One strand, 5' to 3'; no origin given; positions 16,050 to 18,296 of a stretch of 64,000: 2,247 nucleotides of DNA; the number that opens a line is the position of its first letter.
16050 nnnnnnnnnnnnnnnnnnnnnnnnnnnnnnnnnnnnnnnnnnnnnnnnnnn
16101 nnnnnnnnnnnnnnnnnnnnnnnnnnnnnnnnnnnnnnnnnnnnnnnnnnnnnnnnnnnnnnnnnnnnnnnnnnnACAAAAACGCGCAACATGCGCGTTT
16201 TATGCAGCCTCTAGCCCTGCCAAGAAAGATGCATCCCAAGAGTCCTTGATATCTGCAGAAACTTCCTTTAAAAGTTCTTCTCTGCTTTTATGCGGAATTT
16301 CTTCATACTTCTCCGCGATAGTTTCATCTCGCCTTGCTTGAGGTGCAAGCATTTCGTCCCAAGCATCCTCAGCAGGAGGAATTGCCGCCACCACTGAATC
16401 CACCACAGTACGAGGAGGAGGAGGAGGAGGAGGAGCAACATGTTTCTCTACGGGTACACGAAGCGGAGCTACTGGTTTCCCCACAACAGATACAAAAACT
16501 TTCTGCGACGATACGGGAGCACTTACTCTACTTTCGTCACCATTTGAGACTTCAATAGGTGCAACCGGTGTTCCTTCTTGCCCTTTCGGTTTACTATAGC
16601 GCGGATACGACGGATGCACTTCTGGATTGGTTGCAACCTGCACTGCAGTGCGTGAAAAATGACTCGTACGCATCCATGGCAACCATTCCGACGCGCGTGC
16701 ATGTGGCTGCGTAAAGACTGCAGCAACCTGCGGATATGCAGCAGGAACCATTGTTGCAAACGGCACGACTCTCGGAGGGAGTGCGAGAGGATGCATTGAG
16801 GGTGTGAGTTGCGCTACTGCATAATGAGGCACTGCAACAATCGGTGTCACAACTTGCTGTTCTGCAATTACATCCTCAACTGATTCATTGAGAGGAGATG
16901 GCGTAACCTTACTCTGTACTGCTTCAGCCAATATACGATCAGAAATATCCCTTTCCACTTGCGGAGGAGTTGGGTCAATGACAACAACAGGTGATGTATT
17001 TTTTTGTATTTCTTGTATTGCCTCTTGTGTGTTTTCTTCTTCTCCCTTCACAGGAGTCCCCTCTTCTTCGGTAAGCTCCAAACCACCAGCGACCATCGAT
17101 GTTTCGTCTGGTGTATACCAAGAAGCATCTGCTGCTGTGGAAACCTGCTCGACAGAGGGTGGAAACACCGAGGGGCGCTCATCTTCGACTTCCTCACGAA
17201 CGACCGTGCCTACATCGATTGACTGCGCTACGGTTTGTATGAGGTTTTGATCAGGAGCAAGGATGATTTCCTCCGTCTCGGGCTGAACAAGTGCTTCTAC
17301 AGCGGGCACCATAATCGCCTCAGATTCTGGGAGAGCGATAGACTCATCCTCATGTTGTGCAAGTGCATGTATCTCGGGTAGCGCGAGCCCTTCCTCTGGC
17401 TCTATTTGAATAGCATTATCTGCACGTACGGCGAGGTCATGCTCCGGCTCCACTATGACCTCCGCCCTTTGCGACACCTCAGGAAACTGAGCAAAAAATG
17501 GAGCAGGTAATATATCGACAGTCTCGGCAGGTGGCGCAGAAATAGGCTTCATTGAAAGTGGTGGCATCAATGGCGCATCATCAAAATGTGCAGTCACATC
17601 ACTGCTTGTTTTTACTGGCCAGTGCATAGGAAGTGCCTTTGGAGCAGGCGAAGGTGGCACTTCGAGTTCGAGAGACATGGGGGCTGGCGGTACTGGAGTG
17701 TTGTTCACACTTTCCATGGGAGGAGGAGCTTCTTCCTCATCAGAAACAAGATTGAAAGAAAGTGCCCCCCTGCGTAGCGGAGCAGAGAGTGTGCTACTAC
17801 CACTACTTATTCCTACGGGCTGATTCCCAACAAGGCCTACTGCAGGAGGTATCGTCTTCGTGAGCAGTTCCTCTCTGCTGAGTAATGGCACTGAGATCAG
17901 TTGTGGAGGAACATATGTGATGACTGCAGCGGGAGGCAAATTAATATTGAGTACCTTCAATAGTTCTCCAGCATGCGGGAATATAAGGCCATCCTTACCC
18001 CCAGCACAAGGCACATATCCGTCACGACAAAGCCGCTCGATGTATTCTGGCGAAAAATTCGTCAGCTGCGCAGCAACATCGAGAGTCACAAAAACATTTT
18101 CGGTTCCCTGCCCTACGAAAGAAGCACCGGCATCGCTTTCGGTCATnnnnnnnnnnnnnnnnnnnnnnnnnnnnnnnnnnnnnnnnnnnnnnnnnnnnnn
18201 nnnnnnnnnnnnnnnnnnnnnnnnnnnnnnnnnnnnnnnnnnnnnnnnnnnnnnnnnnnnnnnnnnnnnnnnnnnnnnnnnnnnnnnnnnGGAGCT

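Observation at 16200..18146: Excisionase-type HTH fused to a ~550-aa proline-rich acidic disordered region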

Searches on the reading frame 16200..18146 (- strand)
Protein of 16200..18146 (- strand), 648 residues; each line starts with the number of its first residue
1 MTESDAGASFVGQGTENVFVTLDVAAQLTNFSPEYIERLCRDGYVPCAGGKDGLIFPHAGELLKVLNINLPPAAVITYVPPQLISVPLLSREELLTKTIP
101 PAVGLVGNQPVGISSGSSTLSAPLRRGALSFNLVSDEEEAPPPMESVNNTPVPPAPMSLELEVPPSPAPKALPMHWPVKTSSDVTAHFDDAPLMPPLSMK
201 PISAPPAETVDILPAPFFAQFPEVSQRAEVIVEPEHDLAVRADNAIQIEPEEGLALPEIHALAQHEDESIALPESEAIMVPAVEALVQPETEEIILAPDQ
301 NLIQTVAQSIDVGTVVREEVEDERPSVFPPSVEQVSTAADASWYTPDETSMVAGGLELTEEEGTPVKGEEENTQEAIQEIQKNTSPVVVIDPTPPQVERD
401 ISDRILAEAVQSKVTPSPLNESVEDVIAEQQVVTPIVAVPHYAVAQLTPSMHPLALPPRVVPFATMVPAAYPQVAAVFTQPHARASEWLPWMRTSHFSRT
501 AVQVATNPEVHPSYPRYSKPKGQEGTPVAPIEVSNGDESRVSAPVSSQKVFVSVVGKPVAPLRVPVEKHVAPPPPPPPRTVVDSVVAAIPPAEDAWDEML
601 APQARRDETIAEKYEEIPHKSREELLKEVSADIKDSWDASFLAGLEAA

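Call 5: search_protein_families(library=pfam, proteins=[window:16200-18146:-], max_evalue=10)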
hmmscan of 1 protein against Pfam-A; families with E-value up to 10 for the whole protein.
window:16200-18146:- (648 aa): 2 families
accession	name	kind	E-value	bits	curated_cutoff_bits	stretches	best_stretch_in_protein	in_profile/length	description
PF12728.13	HTH_17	-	0.22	12.3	27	1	20-52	2-33/51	Helix-turn-helix domain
PF19040.6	SGNH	-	0.24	11.5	27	1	363-436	123-193/248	SGNH domain (fused to AT3 domains)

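Call 6: search_protein_families(library=ncbifam, proteins=[window:16200-18146:-], max_evalue=10)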
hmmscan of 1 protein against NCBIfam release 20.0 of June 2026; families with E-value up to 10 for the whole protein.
window:16200-18146:- (648 aa): 0 families

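Call 7: find_homologous_proteins(query=window:16200-18146:-, max_evalue=0.001)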
Query window:16200-18146:- (648 aa): 8 proteins with E <= 0.001 among 8000 candidates.
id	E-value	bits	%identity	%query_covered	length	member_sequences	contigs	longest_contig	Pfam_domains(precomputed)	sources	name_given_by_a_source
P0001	0.0e+0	1394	100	100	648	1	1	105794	-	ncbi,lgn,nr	ncbi:MAG TPA: hypothetical protein VJ579_03715 [Candidatus Paceibacterota bacterium]|nr:hypothetical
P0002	2.9e-187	642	56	100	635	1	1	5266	-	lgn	-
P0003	4.1e-179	615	54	100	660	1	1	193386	-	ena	-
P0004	8.4e-178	611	53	100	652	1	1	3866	-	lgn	-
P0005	1.1e-177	611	52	100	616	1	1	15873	-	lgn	-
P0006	3.6e-176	606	51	100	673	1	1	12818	-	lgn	-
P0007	1.1e-134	469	59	65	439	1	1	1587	-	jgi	jgi:hypothetical protein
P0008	3.9e-119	417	41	100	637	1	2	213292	-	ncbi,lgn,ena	-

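Call 12: find_encoding_contigs(protein=P0003, flank=8000, max_places=3)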
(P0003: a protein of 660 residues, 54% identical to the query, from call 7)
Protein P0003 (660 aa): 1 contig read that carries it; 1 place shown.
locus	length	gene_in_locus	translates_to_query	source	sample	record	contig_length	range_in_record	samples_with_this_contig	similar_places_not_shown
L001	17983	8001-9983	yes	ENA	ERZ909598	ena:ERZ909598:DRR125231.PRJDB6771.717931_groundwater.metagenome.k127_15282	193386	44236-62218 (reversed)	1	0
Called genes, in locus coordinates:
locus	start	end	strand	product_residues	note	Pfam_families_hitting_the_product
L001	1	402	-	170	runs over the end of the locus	PF03358:FMN_red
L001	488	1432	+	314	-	PF03690:MYG1_exonuc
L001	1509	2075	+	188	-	-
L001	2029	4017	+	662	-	-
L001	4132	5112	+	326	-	PF01018:GTP1_OBG, PF03193:RsgA_GTPase (faint), PF01926:MMR_HSR1, PF02421:FeoB_N (weak)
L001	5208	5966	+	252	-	PF08534:Redoxin, PF00578:AhpC-TSA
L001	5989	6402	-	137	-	-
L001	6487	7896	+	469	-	PF02934:GatB_N, PF02637:GatB_Yqey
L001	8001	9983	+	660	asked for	-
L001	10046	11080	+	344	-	PF13379:NMT1_2 (faint), PF09084:NMT1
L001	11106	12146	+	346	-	PF00044:Gp_dh_N, PF02800:Gp_dh_C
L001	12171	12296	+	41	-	-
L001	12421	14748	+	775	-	PF00672:HAMP, PF00989:PAS (weak), PF08448:PAS_4 (faint), PF13426:PAS_9, PF00512:HisKA, PF02518:HATPase_c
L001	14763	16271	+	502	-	PF00512:HisKA, PF02518:HATPase_c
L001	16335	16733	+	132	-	PF00072:Response_reg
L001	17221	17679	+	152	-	PF02643:DUF192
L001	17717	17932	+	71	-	-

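Call 13: find_encoding_contigs(protein=P0008, flank=8000, max_places=3)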
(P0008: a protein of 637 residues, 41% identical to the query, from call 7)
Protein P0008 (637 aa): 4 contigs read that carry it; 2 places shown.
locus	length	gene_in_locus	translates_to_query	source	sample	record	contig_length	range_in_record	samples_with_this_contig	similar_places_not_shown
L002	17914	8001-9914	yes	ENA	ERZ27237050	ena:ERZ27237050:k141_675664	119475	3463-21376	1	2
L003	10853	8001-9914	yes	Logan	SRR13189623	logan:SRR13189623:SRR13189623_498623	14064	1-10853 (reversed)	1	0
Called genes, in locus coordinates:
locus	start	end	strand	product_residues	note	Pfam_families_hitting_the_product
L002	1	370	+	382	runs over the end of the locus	PF00512:HisKA, PF02518:HATPase_c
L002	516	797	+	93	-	-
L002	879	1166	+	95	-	-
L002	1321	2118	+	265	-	PF00730:HhH-GPD, PF00633:HHH (weak)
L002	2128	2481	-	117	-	PF04020:Phage_holin_4_2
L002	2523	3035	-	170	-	PF02525:Flavodoxin_2 (weak), PF03358:FMN_red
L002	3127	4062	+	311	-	PF03690:MYG1_exonuc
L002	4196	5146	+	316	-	PF01018:GTP1_OBG, PF03193:RsgA_GTPase (faint), PF02421:FeoB_N (weak), PF01926:MMR_HSR1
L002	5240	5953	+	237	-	PF00578:AhpC-TSA, PF08534:Redoxin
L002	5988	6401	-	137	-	-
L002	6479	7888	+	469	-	PF02934:GatB_N, PF02637:GatB_Yqey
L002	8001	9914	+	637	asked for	-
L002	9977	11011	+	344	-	PF09084:NMT1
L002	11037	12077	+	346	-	PF00044:Gp_dh_N, PF02800:Gp_dh_C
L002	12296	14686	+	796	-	PF00672:HAMP, PF00989:PAS (weak), PF08448:PAS_4, PF13188:PAS_8 (weak), PF13426:PAS_9, PF00512:HisKA, PF02518:HATPase_c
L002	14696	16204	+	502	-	PF00512:HisKA, PF02518:HATPase_c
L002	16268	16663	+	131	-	PF00072:Response_reg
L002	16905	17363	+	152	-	PF02643:DUF192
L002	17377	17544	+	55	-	-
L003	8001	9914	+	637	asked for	-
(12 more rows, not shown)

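Call 18: search_protein_families(library=pfam, alignment_id=A1, max_evalue=10)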
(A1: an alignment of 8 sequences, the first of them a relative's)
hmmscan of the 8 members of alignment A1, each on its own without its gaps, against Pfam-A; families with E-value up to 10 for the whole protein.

A. member 1, P0001 (648 aa): 2 families
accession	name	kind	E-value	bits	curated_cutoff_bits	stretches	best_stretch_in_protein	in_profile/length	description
PF12728.13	HTH_17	-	0.22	12.3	27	1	20-52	2-33/51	Helix-turn-helix domain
PF19040.6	SGNH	-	0.24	11.5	27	1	363-436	123-193/248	SGNH domain (fused to AT3 domains)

B. families by the number of members that match (of 8 scanned): 4 families
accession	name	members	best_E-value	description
PF12728.13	HTH_17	4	0.0066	Helix-turn-helix domain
PF19040.6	SGNH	1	0.24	SGNH domain (fused to AT3 domains)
PF18579.7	Raf1_HTH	1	0.26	Rubisco accumulation factor 1 helix turn helix domain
PF05173.19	DapB_C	1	0.27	Dihydrodipicolinate reductase, C-terminus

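Call 19: predict_structure(alignment_id=A1)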
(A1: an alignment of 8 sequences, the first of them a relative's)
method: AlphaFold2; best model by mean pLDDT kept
length: 648 residues; sequences in the alignment: 8
mean_pLDDT: 47.2   pTM: 0.23
mean pLDDT of the five models: 47.2, 46.3, 45.2, 42.5, 40.1
residues with pLDDT >= 90: 13; 70-90: 92; 50-70: 68; < 50: 475
segments of 3 or more residues with pLDDT < 50: 1-14, 101-160, 171-173, 176-385, 415-592
pLDDT, mean of each block of 10 residues (from residue 1): 35 60 87 91 88 84 83 70 80 74 37 31 36 36 36 42 50 46 43 38 37 36 31 33 39 39 44 34 33 35 39 33 39 46 38 28 32 31 50 64 77 52 46 39 34 38 36 35 41 42 45 38 31 29 32 36 42 42 42 58 61 54 81 74 55
secondary structure, 60 per line:
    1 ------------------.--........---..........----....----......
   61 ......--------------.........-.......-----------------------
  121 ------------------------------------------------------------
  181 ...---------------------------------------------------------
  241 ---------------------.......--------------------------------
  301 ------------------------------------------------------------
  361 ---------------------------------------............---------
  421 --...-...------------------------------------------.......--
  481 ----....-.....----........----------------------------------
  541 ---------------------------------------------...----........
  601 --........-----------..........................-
elements in order: H22-29 H33-42 E47-50 E55-58 H59-66 E84-89 H91-97 H262-268 H400-411 H472-478 H485-488 H490-494 H499-506 H593-600 H603-610 H622-647

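Call 21: search_protein_representatives(alignment_id=A1)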
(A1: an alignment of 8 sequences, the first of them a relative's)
Query: 8 sequences, 651 profile positions. Proteins with E-value up to 0.001 (for the whole library): 18; up to 1e-10: 8; up to 1e-30: 5. The best 18 are listed.
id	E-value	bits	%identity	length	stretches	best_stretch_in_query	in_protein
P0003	8.7e-290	979.5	-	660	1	1-651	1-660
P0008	1.4e-257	873.1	-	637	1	1-651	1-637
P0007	1.6e-180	618.5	-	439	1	243-651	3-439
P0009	1.3e-82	295.0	-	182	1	467-651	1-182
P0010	4.7e-36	141.2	-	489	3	431-642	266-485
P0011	4.7e-28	114.8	-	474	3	426-506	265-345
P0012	4.7e-27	111.5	-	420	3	429-512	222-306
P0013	1.4e-24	103.3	-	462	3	430-644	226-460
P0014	5.2e-09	51.9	-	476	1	1-218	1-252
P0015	1.7e-06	43.6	-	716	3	209-316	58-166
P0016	6.0e-06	41.7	-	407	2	2-80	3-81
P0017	7.4e-05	38.1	-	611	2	211-350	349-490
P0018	1.4e-04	37.3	-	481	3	8-84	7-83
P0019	1.4e-04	37.3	-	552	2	5-86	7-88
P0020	4.2e-04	35.6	-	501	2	119-277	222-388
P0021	4.4e-04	35.6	-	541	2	109-256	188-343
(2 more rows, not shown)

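Call 23: fold_search(model_id=the predicted structure, library=pdb)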
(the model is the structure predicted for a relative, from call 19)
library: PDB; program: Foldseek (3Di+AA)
matches with E <= 10: 148; with E <= 0.001: 0
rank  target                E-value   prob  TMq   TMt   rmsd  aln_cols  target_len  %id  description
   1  4j2n_C                3.1e-01  0.95  0.07  0.73   2.9        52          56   12  Crystal Structure of mycobacteriophage Pukovnik Xis (released 2013-10-23)
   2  6ama_P                6.5e-01  0.69  0.07  0.65   3.5        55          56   14  Structure of S. coelicolor/S. venezuelae BldC-smeA-ssfA complex to 3.09 Angstrom (released 2018-03-28)
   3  7uoo_n                6.5e-01  0.57  0.07  0.12   5.0        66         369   15  Nucleoplasmic pre-60S intermediate of the Nog2 containing pre-rotation state (released 2023-03-15)
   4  6amk_B                6.9e-01  0.90  0.07  0.80   1.9        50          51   14  Structure of Streptomyces venezuelae BldC-whiI opt complex (released 2018-03-28)
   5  4j2n_A                8.3e-01  0.82  0.07  0.75   2.9        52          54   12  Crystal Structure of mycobacteriophage Pukovnik Xis (released 2013-10-23)
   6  7u0h_n                8.3e-01  0.41  0.08  0.13   5.7        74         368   15  State NE1 nucleolar 60S ribosome biogenesis intermediate - Overall model (released 2022-12-14)
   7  6ama_H                8.8e-01  0.63  0.07  0.65   3.0        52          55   15  Structure of S. coelicolor/S. venezuelae BldC-smeA-ssfA complex to 3.09 Angstrom (released 2018-03-28)
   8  6ama_B                8.8e-01  0.60  0.07  0.66   3.5        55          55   14  Structure of S. coelicolor/S. venezuelae BldC-smeA-ssfA complex to 3.09 Angstrom (released 2018-03-28)
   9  6ama_A                9.9e-01  0.57  0.07  0.66   3.5        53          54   15  Structure of S. coelicolor/S. venezuelae BldC-smeA-ssfA complex to 3.09 Angstrom (released 2018-03-28)
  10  6amk_A                1.1e+00  0.77  0.07  0.76   2.1        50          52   14  Structure of Streptomyces venezuelae BldC-whiI opt complex (released 2018-03-28)
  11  7nac_n                1.1e+00  0.25  0.08  0.11   6.2        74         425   16  State E2 nucleolar 60S ribosomal biogenesis intermediate - Composite model (released 2022-11-09)
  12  6jni_C                1.2e+00  0.41  0.07  0.29   4.6        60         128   18  Crystal structure of the transcriptional regulator CadR from P. putida in complex with Zinc(II) and DNA (released 2019-09-25)
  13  7btb_n                1.2e+00  0.30  0.07  0.12   5.3        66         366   18  Cryo-EM structure of pre-60S ribosome from Saccharomyces cerevisiae rpl4delta63-87 strain at 3.22 Angstroms resolution (released 2020-10-28)
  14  9fxo_Sa               1.3e+00  0.15  0.06  0.35  10.8        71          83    6  CRYO-EM STRUCTURE OF LEISHMANIA MAJOR 80S RIBOSOME WITH A/P/E-SITE TRNA AND MRNA : LM32CS1C1 M2 OE MUTANT (released 2025-07-23)
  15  2ia2_A                1.3e+00  0.13  0.06  0.13   5.3        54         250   26  The crystal structure of a putative transcriptional regulator RHA06195 from Rhodococcus sp. RHA1 (released 2006-10-10)
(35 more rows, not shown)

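Call 24: search_protein_families(library=pfam, proteins=[P0010, P0011, P0012, P0013, P0014, P0016, P0018, P0019], max_evalue=1)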
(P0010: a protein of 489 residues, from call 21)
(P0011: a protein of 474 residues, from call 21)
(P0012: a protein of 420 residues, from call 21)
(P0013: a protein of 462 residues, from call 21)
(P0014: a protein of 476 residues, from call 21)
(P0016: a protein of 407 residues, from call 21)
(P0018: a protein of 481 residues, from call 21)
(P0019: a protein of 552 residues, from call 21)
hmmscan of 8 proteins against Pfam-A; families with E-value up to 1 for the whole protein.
P0010 (489 aa): 1 family
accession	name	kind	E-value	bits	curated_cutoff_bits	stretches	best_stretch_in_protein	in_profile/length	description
PF12001.13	DUF3496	-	0.047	14.5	23.3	1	202-286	10-95/109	Domain of unknown function (DUF3496)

P0011 (474 aa): 0 families

P0012 (420 aa): 1 family
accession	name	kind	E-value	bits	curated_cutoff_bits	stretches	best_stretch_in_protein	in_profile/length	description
PF12728.13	HTH_17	-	0.13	12.9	27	1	7-39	1-33/51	Helix-turn-helix domain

P0013 (462 aa): 1 family
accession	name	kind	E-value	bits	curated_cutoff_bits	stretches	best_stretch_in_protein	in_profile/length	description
PF22506.2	Cj1289-like_C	-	0.65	10.6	27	1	79-128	11-59/91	Cj1289-like, C-terminal domain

P0014 (476 aa): 0 families

P0016 (407 aa): 0 families

P0018 (481 aa): 0 families

P0019 (552 aa): 1 family
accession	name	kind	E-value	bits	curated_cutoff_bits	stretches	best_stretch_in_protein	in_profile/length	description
PF23827.1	DUF7197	-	0.34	11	27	1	16-59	75-120/245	Family of unknown function (DUF7197)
